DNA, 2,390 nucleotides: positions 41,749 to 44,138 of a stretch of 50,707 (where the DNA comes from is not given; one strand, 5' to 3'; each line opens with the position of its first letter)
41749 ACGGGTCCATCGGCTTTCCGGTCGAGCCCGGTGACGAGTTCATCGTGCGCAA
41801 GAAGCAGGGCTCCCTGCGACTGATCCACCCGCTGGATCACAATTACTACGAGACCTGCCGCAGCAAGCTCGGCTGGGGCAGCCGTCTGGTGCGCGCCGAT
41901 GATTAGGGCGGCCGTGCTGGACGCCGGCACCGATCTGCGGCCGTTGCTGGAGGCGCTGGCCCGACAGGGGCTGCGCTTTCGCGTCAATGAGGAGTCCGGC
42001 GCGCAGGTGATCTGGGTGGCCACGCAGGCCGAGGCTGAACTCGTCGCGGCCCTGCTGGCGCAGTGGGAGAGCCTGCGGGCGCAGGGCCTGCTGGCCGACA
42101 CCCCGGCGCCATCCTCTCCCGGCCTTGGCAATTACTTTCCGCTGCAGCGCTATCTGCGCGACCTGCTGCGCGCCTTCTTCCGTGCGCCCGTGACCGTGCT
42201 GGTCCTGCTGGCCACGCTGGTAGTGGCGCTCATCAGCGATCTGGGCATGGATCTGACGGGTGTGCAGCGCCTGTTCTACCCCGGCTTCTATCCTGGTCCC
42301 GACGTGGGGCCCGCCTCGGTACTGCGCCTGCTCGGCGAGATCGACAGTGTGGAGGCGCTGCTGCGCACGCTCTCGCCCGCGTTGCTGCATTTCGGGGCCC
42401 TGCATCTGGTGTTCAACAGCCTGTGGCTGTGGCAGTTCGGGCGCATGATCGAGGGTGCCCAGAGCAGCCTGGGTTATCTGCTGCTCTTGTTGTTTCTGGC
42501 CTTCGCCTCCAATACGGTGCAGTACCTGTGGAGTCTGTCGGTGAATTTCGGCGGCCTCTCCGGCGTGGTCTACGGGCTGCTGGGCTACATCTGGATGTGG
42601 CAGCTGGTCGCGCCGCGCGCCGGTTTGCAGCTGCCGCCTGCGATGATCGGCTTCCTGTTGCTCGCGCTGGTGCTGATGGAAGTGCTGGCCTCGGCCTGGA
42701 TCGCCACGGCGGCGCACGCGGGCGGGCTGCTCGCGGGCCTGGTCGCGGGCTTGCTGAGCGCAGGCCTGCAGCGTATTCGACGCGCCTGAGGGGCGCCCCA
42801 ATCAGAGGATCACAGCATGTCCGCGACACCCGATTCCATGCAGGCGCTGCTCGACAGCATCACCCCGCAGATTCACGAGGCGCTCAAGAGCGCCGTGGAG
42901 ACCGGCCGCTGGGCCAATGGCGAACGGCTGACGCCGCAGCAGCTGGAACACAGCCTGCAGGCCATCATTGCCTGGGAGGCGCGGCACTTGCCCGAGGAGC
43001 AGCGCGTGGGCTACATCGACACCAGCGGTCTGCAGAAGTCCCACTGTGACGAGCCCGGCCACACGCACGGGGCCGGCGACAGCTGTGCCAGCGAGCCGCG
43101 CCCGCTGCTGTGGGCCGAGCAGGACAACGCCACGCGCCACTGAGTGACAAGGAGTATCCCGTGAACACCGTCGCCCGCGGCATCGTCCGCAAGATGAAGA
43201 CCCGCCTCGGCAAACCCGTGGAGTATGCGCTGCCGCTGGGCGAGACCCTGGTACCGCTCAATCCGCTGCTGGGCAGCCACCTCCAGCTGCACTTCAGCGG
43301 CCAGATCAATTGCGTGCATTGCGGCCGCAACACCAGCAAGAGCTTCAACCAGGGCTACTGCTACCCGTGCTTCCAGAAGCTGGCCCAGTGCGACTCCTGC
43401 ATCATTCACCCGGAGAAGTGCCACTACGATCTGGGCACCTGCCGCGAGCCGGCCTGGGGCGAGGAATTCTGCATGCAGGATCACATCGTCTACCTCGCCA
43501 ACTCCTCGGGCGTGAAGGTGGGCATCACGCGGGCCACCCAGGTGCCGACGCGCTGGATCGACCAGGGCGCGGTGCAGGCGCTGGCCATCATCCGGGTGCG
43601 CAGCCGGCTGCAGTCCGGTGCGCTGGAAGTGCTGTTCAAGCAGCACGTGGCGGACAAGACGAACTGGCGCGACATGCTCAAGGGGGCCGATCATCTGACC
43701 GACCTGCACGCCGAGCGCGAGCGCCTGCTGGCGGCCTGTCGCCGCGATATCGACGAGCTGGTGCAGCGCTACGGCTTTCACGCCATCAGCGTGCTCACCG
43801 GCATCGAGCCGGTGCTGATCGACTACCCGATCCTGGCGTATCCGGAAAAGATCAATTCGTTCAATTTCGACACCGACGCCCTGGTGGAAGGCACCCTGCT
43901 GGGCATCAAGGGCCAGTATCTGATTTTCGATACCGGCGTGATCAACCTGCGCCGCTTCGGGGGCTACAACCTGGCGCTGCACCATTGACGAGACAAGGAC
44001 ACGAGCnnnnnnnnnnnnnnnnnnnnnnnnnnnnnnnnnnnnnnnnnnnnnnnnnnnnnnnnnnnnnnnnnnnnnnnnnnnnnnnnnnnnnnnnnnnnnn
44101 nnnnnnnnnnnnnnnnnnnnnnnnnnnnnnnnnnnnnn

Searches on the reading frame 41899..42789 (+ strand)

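Call 58: search_protein_families(library=pfam, proteins=[window:41899-42789:+], max_evalue=0.0001)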
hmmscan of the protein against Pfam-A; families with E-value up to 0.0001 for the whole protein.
window:41899-42789:+ (296 aa): 2 families
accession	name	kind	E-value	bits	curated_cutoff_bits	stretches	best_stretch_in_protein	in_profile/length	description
PF01694.28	Rhomboid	-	1.4e-21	77.6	22.6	1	154-286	4-139/143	Rhomboid domain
PF16733.10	NRho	-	4.8e-10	39.9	27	1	6-57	8-59/69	Rhomboid N-terminal domain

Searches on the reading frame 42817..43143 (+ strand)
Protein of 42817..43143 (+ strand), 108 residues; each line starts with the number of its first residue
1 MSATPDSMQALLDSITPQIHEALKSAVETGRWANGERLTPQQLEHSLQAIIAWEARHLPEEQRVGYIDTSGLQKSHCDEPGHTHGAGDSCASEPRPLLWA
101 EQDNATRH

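Call 58: search_protein_families(library=pfam, proteins=[window:42817-43143:+], max_evalue=0.0001)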
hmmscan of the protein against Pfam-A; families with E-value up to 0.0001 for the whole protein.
window:42817-43143:+ (108 aa): 1 family
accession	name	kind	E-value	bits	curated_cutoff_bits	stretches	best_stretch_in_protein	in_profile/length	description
PF07023.17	DUF1315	-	1.4e-24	86.4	25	1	9-73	1-65/82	Protein of unknown function (DUF1315)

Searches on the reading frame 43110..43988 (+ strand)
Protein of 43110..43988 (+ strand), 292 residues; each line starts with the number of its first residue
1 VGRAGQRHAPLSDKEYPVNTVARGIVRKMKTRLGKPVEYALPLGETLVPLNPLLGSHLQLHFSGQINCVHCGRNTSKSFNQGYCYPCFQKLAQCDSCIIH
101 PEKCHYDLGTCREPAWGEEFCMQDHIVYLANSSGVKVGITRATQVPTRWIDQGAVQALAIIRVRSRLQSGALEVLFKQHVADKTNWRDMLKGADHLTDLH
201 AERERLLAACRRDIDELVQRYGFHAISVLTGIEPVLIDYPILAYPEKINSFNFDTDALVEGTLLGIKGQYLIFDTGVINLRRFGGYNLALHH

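Call 58: search_protein_families(library=pfam, proteins=[window:43110-43988:+], max_evalue=0.0001)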
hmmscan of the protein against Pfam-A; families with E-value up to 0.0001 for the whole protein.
window:43110-43988:+ (292 aa): 1 family
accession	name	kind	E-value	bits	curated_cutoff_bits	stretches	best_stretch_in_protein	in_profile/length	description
PF10977.13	DUF2797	-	2.6e-98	328.8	25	1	55-287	1-226/227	Protein of unknown function (DUF2797)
